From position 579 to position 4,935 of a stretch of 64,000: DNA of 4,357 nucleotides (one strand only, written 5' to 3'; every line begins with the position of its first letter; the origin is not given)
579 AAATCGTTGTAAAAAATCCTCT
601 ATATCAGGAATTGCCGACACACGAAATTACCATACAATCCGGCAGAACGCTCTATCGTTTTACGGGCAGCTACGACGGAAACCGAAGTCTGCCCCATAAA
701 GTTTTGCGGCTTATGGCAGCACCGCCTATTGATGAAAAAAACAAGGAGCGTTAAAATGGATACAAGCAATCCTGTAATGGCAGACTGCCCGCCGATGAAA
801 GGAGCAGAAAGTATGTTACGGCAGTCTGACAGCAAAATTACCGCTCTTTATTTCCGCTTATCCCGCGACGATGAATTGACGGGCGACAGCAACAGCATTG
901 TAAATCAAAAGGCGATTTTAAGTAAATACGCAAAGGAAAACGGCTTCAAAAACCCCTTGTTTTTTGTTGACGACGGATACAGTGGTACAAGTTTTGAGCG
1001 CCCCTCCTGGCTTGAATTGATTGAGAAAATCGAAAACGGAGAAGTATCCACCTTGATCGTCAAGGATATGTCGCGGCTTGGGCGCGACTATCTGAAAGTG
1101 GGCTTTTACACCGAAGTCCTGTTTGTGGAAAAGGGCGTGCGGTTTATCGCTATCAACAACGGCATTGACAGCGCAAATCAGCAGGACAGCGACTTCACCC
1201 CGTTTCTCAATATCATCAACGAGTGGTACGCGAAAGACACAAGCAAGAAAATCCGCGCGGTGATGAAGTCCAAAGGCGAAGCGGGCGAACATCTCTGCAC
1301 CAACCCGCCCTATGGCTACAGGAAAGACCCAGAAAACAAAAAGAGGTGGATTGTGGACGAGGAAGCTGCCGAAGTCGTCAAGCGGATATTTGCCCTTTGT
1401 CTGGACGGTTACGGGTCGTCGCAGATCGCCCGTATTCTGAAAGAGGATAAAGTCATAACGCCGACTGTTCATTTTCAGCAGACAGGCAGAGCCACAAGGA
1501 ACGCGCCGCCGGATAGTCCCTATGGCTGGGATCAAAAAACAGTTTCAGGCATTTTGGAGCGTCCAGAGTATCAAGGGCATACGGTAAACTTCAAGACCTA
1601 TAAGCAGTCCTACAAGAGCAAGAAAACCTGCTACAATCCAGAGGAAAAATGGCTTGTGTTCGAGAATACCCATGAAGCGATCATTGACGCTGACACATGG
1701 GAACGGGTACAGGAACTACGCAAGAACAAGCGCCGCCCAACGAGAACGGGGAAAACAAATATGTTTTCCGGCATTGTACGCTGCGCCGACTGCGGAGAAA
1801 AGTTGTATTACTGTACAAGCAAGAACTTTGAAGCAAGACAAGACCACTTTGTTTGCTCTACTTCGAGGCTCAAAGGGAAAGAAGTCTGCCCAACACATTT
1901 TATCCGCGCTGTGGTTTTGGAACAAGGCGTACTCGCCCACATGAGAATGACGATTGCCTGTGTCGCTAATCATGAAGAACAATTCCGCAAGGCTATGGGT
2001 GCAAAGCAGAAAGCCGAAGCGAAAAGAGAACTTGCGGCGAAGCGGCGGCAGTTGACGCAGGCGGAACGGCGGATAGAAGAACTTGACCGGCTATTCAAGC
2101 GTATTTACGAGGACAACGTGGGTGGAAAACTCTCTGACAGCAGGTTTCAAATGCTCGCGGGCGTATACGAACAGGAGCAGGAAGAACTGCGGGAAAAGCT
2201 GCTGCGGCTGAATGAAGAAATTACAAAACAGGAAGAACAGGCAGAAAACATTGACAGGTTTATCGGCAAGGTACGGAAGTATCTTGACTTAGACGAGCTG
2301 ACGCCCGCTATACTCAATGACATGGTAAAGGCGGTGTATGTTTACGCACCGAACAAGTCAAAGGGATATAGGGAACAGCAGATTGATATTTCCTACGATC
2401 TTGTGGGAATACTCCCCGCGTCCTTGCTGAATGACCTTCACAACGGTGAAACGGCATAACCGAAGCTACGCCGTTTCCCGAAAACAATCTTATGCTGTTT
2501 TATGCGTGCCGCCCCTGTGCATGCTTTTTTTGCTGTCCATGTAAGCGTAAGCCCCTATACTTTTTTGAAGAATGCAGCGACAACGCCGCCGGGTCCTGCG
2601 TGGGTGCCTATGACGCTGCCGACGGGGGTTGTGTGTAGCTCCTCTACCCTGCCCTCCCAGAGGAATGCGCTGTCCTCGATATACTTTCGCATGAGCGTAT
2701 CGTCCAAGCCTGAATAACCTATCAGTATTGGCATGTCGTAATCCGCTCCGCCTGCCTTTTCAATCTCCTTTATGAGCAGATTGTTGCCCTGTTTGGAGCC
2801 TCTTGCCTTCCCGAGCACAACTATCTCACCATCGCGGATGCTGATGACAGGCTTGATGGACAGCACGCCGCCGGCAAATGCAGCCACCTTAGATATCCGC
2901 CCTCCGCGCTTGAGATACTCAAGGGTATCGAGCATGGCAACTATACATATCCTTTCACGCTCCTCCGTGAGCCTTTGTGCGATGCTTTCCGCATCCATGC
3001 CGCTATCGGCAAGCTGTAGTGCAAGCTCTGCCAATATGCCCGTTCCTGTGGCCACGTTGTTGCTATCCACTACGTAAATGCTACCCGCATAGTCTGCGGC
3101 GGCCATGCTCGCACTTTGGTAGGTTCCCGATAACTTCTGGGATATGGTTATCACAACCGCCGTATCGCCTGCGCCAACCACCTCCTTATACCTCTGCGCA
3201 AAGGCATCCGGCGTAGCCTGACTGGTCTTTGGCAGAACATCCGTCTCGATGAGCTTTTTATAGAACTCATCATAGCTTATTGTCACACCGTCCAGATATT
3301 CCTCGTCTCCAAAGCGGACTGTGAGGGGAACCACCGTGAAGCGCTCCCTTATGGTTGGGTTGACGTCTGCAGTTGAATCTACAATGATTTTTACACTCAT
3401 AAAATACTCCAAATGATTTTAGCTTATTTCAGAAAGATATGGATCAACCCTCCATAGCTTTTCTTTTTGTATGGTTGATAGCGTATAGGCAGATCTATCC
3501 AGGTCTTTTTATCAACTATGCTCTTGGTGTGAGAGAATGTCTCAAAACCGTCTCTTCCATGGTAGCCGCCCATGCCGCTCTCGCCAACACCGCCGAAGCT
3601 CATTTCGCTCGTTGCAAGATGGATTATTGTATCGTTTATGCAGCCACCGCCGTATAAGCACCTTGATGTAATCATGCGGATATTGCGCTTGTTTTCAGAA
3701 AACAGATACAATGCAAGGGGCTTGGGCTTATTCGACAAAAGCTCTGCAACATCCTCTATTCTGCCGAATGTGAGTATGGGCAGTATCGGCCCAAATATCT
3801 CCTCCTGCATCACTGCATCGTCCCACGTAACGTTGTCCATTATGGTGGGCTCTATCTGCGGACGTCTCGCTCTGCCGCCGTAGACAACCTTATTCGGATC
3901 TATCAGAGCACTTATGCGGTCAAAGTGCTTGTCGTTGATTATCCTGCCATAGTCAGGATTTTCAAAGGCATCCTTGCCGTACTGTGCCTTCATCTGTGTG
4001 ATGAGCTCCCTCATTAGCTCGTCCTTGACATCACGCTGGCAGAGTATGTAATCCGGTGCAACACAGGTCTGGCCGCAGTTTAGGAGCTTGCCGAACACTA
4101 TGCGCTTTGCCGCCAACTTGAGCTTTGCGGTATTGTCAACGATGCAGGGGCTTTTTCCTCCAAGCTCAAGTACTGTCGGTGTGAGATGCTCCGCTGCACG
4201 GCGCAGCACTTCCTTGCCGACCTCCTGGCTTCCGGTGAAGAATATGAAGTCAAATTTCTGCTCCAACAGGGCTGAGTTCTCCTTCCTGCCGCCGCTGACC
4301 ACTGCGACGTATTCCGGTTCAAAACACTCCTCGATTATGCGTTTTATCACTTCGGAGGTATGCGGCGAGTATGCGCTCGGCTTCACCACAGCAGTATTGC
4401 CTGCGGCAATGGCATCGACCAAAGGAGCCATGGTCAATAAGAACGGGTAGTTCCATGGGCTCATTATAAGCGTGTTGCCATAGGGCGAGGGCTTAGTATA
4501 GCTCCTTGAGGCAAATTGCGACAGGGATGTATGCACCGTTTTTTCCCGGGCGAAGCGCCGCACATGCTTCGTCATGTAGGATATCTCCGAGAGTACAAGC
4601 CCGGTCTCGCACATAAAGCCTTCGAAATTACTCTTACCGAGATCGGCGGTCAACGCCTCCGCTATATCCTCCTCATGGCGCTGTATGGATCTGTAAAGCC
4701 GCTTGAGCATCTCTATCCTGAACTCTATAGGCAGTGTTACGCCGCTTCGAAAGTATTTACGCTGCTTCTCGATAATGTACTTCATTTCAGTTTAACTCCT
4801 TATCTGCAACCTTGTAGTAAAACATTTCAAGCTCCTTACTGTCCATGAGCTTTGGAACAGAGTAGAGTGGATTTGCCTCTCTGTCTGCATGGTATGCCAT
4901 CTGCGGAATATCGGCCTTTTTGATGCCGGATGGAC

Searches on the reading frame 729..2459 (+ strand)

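Call 35: search_protein_families(library=pfam, proteins=[window:729-2459:+], max_evalue=0.00001)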
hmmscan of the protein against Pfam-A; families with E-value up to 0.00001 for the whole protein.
window:729-2459:+ (576 aa): 4 families
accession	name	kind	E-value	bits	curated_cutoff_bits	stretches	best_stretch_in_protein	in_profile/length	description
PF07508.19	Recombinase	-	3.6e-24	85.4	21.1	1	211-333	1-101/102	Recombinase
PF00239.26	Resolvase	-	7.6e-23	81.6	23.3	1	39-187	2-144/145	Resolvase, N terminal domain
PF14287.11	DUF4368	-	2.1e-21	76.3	25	1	497-562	1-66/67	Domain of unknown function (DUF4368)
PF13408.12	Zn_ribbon_recom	-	1.8e-12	47.8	25.3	1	345-406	1-58/58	Recombinase zinc beta ribbon domain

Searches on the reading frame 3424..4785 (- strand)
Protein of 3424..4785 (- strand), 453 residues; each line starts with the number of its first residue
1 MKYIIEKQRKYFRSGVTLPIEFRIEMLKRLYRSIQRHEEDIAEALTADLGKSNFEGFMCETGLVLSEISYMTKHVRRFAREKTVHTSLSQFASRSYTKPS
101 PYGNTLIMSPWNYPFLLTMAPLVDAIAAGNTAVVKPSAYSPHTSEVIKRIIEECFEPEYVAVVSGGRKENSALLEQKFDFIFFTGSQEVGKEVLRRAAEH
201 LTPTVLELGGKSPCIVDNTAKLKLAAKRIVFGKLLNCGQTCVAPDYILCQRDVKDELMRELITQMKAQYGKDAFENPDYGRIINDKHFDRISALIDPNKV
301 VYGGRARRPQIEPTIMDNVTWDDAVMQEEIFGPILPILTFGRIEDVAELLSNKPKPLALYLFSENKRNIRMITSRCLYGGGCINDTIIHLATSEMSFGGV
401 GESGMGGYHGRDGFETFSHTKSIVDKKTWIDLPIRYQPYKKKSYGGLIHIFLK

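Call 62: search_protein_families(library=pfam, proteins=[window:3424-4785:-], max_evalue=0.00001)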
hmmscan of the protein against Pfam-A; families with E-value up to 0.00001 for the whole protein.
window:3424-4785:- (453 aa): 2 families
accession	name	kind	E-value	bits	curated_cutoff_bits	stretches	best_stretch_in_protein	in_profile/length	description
PF00171.27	Aldedh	-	2.6e-87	293.8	23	1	4-423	34-461/461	Aldehyde dehydrogenase family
PF05893.19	LuxC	-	9.2e-06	25.2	21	0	93-267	80-261/401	Acyl-CoA reductase (LuxC)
